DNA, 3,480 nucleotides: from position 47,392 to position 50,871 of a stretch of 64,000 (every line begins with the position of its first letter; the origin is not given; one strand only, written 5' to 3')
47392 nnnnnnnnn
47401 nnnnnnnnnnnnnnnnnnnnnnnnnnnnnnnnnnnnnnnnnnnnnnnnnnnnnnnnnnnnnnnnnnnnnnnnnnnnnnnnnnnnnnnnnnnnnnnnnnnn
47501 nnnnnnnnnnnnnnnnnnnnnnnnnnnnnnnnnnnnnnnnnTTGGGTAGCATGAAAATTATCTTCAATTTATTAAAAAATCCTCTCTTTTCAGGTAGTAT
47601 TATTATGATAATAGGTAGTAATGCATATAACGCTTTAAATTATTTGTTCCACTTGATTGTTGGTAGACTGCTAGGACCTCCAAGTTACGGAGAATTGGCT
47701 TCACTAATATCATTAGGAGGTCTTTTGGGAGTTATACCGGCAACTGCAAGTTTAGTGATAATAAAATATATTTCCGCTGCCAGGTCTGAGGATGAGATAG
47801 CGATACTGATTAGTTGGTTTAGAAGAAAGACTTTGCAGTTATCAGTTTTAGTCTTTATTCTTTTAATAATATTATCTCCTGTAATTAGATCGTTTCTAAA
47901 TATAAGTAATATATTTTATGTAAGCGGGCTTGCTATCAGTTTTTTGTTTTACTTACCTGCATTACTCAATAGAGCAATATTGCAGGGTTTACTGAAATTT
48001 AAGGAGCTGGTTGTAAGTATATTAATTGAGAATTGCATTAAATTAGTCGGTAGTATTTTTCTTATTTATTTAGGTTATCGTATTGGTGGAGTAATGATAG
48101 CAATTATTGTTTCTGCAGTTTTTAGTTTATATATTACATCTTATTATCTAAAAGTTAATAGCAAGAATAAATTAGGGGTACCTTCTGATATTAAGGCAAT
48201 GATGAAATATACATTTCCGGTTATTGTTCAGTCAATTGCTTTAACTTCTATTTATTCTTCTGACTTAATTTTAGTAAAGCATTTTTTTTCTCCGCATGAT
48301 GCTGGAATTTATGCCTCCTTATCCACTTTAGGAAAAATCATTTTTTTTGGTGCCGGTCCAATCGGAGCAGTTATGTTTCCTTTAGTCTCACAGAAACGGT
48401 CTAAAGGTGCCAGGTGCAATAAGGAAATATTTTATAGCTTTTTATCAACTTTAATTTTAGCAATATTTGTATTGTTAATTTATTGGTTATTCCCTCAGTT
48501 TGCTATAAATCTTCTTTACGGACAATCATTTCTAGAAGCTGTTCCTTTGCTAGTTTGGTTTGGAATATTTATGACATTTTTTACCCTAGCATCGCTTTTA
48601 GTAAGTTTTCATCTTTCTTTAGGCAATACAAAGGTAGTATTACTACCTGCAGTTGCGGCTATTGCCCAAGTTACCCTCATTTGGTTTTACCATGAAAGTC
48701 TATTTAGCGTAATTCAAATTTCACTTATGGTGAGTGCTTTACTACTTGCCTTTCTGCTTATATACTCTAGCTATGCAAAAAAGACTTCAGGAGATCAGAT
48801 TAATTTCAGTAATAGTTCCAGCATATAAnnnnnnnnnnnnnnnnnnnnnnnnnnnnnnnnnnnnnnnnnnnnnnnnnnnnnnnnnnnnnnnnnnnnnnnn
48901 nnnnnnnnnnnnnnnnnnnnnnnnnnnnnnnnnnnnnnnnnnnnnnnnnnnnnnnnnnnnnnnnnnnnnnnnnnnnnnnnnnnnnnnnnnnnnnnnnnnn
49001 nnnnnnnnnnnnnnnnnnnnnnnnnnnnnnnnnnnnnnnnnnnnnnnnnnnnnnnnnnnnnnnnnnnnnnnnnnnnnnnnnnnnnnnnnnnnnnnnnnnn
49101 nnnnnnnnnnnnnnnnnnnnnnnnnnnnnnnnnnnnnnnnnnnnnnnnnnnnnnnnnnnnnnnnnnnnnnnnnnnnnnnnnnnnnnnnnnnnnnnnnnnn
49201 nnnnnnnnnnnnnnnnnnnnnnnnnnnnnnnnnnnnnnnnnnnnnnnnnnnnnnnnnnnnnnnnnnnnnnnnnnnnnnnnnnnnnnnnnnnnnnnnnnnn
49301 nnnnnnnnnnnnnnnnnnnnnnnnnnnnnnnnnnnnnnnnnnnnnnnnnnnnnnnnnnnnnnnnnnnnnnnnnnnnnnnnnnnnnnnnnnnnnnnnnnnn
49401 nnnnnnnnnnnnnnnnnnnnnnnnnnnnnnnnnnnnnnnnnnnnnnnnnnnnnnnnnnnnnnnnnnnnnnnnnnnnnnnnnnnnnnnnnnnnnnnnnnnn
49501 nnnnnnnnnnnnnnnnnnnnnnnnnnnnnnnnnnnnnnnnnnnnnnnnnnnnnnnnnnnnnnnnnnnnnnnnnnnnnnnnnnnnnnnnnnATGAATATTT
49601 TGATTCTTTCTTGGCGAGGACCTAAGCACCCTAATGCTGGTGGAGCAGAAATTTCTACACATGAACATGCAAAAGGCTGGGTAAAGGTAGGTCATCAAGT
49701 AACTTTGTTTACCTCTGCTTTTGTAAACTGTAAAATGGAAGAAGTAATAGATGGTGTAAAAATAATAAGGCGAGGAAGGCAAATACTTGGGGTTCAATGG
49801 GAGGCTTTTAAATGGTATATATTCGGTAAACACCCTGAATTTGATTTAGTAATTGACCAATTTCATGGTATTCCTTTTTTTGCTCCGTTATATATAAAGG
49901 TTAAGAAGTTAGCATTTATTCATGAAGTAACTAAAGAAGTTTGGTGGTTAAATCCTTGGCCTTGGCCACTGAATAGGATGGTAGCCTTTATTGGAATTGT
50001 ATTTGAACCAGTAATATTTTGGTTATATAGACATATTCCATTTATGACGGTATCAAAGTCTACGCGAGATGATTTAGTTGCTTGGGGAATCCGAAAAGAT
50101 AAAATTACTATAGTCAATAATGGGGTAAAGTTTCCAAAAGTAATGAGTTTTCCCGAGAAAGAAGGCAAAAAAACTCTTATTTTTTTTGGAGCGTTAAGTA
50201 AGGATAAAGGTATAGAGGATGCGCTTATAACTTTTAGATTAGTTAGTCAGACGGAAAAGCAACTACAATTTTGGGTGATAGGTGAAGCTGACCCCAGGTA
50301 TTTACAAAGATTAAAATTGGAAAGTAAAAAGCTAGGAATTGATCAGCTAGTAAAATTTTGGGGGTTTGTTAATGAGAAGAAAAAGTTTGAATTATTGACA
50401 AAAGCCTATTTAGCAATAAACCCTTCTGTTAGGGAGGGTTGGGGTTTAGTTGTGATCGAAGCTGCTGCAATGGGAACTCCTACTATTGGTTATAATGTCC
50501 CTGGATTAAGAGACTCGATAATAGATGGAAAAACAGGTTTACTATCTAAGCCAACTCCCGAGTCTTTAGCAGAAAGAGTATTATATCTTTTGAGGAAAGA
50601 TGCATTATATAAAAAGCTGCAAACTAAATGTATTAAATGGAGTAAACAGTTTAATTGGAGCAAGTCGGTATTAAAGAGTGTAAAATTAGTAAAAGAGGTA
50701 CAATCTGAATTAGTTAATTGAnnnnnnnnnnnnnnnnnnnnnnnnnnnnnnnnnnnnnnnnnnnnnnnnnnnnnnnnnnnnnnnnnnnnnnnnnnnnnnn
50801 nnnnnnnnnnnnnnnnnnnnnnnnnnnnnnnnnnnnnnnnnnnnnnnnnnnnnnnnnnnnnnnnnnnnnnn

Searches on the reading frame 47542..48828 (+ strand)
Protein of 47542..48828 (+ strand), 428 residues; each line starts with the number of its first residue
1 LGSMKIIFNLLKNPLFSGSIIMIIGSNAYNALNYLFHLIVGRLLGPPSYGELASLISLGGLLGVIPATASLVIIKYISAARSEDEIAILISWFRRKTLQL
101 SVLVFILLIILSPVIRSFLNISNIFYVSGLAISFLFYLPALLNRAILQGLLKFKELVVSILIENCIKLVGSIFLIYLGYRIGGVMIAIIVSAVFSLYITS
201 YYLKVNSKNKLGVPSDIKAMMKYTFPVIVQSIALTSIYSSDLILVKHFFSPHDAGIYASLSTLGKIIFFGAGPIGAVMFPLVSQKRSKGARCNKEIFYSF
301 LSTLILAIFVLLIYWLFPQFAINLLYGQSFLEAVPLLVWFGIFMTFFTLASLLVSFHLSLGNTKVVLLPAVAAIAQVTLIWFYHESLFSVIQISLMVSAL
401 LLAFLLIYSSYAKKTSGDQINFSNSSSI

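Call 18: search_protein_families(library=pfam, proteins=[window:47542-48828:+], max_evalue=0.001)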
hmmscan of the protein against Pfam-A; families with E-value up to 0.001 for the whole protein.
window:47542-48828:+ (428 aa): 2 families
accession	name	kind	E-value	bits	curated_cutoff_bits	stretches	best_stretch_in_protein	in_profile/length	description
PF13440.11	Polysacc_synt_3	-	5.8e-15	55.7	23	1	39-335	1-293/293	Polysaccharide biosynthesis protein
PF01943.22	Polysacc_synt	-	8e-14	52.2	28.2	1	19-284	5-272/274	Polysaccharide biosynthesis protein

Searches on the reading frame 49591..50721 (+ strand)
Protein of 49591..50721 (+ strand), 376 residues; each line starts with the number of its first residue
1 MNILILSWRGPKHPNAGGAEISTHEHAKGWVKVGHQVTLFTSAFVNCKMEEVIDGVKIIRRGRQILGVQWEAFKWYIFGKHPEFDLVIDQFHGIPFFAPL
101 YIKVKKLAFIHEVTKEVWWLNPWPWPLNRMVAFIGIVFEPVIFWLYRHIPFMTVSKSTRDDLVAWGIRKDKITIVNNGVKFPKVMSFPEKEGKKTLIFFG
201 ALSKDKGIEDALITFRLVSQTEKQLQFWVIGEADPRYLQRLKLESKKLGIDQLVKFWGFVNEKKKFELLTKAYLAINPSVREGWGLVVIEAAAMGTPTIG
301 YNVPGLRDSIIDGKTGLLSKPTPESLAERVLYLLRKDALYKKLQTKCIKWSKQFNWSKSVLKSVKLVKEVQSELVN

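Call 18: search_protein_families(library=pfam, proteins=[window:49591-50721:+], max_evalue=0.001)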
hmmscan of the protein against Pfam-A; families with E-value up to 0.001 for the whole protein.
window:49591-50721:+ (376 aa): 5 families
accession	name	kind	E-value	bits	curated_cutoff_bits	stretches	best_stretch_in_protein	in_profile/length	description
PF00534.26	Glycos_transf_1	-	1e-32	113.5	26.4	1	188-346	10-168/172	Glycosyl transferases group 1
PF13692.12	Glyco_trans_1_4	-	2.5e-27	96.3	27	1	194-335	2-141/142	Glycosyl transferases group 1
PF13439.12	Glyco_transf_4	-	1.7e-12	48.1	28.5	1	17-179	2-166/170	Glycosyltransferase Family 4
PF20706.3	GT4-conflict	-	7.1e-10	38.8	26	1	174-306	176-316/385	Family 4 Glycosyltransferase in conflict systems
PF13579.12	Glyco_trans_4_4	-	5.7e-06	27.2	29.7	1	17-178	1-158/158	Glycosyl transferase 4-like domain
